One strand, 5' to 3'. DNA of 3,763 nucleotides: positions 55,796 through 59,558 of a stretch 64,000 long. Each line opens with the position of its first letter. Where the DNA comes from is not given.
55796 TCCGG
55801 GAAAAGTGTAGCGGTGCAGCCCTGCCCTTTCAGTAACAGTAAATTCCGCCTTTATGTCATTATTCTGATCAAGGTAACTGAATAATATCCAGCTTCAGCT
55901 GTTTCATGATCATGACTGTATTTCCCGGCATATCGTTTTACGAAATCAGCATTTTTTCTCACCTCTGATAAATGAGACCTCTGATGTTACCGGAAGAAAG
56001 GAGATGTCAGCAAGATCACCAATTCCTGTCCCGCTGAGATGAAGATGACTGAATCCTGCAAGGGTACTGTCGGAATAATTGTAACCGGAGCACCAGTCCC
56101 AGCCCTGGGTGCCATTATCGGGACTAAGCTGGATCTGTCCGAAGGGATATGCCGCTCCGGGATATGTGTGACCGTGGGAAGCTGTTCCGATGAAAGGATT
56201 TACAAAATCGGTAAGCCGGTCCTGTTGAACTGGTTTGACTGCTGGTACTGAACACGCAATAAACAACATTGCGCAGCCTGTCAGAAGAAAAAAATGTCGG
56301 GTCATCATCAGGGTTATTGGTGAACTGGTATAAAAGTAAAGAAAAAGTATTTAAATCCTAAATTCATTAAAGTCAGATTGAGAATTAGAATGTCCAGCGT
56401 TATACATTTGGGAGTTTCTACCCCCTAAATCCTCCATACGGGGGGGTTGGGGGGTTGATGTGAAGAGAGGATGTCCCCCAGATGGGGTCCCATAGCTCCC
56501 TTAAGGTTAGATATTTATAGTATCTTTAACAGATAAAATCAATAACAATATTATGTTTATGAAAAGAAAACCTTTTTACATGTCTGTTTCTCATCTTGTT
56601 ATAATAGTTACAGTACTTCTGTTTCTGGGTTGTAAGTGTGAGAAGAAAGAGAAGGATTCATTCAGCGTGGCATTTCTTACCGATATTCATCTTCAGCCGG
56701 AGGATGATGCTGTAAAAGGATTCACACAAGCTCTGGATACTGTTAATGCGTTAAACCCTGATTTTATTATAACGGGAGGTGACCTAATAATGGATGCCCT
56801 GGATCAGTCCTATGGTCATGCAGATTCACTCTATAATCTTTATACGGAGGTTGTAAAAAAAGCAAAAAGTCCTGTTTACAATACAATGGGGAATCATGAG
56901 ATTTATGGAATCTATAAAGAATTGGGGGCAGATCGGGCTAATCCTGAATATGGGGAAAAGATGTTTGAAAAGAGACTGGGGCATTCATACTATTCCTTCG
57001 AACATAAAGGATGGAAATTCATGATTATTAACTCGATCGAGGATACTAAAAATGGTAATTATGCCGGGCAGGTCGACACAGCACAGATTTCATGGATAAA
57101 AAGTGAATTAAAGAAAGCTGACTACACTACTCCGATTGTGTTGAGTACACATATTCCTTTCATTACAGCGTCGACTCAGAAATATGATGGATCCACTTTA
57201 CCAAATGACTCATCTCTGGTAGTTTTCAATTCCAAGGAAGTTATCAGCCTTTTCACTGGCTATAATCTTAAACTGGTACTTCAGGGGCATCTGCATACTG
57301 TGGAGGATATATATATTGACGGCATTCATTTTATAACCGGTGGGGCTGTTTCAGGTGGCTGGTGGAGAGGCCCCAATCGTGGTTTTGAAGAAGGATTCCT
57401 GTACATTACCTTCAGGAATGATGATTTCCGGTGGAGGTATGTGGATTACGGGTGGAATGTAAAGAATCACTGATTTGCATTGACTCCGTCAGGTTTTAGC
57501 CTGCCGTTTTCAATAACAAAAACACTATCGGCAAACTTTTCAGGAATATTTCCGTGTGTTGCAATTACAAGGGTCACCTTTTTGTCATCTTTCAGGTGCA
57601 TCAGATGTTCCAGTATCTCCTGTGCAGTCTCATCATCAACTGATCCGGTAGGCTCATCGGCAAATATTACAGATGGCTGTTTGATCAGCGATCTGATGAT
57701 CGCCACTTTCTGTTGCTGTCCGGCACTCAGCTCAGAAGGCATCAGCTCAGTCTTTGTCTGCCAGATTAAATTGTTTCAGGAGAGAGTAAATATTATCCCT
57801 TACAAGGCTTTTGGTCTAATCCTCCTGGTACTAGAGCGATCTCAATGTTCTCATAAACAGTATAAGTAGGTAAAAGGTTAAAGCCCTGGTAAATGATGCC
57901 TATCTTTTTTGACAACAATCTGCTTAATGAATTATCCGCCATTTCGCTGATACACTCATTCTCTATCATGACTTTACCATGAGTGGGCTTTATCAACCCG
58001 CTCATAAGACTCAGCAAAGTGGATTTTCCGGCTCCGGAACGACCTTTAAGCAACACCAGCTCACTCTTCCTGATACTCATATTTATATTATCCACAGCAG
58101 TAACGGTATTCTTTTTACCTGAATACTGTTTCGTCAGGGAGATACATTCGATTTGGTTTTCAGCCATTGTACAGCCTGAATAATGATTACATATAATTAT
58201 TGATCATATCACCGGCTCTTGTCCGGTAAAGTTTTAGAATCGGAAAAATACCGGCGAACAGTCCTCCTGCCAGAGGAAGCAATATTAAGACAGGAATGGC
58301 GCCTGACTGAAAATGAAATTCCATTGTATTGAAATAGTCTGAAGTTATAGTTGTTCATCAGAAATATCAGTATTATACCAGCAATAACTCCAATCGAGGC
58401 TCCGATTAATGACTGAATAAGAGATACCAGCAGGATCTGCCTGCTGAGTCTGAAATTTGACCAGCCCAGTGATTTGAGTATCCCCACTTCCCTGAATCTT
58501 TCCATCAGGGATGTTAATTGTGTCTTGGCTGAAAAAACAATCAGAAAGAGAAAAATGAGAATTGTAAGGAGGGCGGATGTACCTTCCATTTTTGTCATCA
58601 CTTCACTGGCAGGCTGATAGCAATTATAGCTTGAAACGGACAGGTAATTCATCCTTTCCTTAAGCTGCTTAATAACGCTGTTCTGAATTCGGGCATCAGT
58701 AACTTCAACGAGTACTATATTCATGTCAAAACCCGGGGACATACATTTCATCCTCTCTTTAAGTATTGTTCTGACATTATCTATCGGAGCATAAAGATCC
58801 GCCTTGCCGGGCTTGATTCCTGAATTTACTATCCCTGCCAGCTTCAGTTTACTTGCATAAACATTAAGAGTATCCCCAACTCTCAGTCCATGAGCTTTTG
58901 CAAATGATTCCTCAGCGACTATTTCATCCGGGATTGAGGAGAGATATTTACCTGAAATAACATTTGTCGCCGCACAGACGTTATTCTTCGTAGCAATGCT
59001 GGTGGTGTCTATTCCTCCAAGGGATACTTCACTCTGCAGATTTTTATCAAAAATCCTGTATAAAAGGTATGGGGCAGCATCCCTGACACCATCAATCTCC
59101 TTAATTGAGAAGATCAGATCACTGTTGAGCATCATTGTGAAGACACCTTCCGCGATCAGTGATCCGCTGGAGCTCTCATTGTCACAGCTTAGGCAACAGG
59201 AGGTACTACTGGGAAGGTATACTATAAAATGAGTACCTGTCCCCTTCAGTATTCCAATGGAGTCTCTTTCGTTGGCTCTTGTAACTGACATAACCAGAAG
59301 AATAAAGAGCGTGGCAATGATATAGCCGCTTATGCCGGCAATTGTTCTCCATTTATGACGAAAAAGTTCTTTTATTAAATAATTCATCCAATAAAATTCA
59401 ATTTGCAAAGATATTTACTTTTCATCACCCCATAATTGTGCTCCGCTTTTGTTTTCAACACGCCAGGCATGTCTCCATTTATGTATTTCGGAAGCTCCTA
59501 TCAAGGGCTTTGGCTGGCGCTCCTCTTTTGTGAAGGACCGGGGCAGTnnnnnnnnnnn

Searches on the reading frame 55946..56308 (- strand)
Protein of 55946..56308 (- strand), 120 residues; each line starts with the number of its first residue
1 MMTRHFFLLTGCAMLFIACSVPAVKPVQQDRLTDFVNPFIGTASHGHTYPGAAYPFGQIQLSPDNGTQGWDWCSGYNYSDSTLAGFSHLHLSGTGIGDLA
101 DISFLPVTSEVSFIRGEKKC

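Call 8: search_protein_families(library=pfam, proteins=[window:55946-56308:-], max_evalue=0.01)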
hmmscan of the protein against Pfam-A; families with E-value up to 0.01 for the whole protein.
window:55946-56308:- (120 aa): 1 family
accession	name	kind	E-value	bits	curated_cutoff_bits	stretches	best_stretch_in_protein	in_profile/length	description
PF17678.7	Glyco_hydro_92N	-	5.2e-34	118.5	34.5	1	35-116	1-81/236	Glycosyl hydrolase family 92 N-terminal domain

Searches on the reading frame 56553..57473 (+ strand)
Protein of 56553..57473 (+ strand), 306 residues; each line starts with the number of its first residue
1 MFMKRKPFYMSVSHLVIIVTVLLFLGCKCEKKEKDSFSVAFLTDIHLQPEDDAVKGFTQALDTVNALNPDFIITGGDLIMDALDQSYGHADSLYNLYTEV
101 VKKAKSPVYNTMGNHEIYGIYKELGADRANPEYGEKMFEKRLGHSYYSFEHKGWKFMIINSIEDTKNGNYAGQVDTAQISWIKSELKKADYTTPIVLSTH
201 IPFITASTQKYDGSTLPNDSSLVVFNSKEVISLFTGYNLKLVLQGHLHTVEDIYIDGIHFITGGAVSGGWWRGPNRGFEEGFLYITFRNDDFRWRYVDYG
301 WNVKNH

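Call 7: search_protein_families(library=pfam, proteins=[window:56553-57473:+], max_evalue=0.001)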
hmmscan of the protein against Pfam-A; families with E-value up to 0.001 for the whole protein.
window:56553-57473:+ (306 aa): 1 family
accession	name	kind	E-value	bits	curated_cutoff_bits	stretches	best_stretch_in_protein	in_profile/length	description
PF00149.33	Metallophos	-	4.6e-16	60.2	21.5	1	38-249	2-190/191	Calcineurin-like phosphoesterase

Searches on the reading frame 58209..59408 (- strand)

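Call 8: search_protein_families(library=pfam, proteins=[window:58209-59408:-], max_evalue=0.01)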
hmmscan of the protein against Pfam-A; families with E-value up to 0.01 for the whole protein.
window:58209-59408:- (399 aa): 2 families
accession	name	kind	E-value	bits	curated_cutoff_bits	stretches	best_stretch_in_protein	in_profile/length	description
PF02687.27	FtsX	-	6.4e-10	39.6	25.5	1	281-356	3-84/120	FtsX-like permease C-terminal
PF12704.14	MacB_PCD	-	5.6e-05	23.9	27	1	26-250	5-205/207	MacB-like periplasmic core domain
